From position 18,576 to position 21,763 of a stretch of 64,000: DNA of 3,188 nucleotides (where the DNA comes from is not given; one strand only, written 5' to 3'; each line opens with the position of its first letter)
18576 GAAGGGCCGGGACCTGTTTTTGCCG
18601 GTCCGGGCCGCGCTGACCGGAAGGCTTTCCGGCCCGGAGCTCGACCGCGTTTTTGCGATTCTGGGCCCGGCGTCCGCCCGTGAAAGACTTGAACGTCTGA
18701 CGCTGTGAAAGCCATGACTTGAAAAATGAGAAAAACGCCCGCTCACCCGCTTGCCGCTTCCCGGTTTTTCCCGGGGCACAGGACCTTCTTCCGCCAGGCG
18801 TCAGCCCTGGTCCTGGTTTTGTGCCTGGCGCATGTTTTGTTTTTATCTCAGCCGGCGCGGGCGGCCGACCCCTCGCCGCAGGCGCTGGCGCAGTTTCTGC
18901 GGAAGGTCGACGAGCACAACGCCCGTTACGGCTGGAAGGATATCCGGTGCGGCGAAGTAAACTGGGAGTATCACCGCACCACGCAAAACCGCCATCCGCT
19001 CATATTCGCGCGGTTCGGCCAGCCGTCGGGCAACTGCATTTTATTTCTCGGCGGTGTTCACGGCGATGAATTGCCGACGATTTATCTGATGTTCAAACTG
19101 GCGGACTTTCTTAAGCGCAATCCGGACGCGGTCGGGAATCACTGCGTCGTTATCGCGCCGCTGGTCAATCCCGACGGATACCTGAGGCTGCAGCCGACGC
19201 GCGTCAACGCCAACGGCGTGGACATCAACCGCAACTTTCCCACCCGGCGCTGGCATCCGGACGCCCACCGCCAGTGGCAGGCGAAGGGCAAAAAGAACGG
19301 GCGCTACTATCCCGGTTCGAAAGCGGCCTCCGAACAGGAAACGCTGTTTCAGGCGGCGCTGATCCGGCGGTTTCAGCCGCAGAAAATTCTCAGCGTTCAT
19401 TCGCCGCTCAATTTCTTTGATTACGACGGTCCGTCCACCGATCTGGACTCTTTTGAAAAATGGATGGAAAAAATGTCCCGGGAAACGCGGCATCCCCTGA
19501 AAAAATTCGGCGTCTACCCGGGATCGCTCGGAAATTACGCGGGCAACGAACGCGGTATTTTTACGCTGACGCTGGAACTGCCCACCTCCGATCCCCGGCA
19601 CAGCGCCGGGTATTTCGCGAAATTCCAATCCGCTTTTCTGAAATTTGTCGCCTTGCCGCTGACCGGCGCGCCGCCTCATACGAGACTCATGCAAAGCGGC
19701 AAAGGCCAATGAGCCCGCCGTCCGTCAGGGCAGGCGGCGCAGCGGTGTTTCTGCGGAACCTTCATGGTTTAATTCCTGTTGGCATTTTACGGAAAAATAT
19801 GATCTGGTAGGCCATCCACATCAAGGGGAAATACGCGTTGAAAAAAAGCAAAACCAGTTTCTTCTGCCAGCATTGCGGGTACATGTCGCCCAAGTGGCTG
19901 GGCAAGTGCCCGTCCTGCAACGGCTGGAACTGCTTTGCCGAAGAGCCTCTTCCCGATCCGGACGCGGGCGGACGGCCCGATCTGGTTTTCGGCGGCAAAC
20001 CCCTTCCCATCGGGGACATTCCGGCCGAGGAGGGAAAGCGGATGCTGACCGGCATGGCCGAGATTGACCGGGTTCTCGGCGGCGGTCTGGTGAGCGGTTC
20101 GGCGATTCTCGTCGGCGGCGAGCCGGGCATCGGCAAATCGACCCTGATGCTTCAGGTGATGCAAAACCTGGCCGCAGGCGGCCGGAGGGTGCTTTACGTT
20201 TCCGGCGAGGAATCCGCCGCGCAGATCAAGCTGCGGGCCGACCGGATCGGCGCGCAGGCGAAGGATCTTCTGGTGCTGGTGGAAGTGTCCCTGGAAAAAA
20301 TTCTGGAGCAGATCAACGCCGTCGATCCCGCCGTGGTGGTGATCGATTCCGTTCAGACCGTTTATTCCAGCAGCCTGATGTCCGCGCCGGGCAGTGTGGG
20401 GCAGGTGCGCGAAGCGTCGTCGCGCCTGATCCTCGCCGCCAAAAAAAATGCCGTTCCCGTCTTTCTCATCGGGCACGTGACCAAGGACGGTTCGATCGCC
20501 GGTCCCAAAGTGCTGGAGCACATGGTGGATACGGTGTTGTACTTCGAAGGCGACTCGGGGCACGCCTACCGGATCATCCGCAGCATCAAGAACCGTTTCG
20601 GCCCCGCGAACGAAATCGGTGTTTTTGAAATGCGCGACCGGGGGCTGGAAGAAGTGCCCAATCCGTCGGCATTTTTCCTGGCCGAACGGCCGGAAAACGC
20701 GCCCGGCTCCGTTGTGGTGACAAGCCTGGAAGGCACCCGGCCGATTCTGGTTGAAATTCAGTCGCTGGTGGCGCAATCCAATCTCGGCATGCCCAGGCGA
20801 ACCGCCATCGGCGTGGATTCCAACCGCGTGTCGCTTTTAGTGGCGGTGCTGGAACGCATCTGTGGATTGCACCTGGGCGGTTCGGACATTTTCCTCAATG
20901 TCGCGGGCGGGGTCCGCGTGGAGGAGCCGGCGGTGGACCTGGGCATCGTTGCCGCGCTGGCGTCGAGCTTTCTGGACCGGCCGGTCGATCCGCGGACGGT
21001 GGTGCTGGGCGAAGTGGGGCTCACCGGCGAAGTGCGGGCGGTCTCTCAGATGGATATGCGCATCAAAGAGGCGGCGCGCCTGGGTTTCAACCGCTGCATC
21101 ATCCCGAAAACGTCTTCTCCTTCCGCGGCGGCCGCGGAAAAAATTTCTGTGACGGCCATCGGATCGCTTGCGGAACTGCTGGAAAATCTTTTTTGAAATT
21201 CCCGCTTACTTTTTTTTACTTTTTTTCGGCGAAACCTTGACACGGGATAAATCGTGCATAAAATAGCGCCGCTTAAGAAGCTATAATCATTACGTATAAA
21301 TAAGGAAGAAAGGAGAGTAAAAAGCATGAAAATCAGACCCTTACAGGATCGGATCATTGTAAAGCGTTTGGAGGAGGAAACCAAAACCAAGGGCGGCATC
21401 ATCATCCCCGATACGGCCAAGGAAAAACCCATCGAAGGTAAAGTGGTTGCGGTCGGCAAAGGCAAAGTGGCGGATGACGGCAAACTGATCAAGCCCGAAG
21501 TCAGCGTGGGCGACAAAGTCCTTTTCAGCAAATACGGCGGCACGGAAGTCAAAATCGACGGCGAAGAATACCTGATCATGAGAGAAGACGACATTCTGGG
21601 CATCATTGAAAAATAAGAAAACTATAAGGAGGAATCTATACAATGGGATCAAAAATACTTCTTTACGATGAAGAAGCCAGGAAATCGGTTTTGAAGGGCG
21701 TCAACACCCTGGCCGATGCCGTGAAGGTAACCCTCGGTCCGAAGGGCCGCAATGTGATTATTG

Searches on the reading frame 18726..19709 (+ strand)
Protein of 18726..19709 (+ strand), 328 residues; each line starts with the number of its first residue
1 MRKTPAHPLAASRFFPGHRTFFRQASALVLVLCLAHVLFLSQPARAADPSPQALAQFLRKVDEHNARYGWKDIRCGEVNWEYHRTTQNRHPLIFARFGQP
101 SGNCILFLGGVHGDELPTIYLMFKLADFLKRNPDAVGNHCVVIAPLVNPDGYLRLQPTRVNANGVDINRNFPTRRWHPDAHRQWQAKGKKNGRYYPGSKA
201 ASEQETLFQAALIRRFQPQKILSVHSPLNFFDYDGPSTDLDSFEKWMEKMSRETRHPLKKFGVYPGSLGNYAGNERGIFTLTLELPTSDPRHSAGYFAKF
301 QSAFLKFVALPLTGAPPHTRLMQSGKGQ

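Call 34: search_protein_families(library=pfam, proteins=[window:18726-19709:+], max_evalue=0.00001)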
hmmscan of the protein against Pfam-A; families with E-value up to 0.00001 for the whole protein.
window:18726-19709:+ (328 aa): 2 families
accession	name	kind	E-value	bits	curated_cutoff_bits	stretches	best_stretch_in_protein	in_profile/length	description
PF00246.29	Peptidase_M14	-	2.2e-14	54.2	21.6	1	100-227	44-184/286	Zinc carboxypeptidase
PF24827.1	AstE_AspA_cat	-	3.7e-06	27.1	25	1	103-177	3-70/192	Succinylglutamate desuccinylase/Aspartoacylase catalytic domain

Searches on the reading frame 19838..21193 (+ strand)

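Call 34: search_protein_families(library=pfam, proteins=[window:19838-21193:+], max_evalue=0.00001)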
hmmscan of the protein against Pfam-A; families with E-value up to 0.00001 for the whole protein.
window:19838-21193:+ (452 aa): 7 families
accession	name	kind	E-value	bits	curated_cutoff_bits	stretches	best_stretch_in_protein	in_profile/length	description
PF06745.19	ATPase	-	6.7e-17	62.1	26.6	1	71-144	3-77/231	KaiC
PF13481.12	AAA_25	-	5.6e-15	55.9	27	1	78-218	24-194/195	AAA domain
PF18073.7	Zn_ribbon_LapB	-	1.5e-08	34.6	25.7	1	10-35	3-28/28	Rubredoxin metal binding domain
PF03796.21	DnaB_C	-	2.7e-08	34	27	1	71-133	4-66/255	DnaB-like helicase C terminal domain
PF13541.12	ChlI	-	4.3e-08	33.5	27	1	323-425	21-120/121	Subunit ChlI of Mg-chelatase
PF13401.12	AAA_22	-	3.9e-06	27.6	27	1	88-213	6-123/130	AAA domain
PF13191.12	AAA_16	-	4.3e-06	27.8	32.6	0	87-174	24-104/167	AAA ATPase domain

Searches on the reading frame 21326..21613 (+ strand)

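Call 34: search_protein_families(library=pfam, proteins=[window:21326-21613:+], max_evalue=0.00001)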
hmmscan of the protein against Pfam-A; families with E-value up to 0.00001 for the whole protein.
window:21326-21613:+ (96 aa): 1 family
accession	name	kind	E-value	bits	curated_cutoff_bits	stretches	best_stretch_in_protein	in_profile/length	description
PF00166.26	Cpn10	-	1.7e-38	131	21.1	1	2-94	1-93/93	Chaperonin 10 Kd subunit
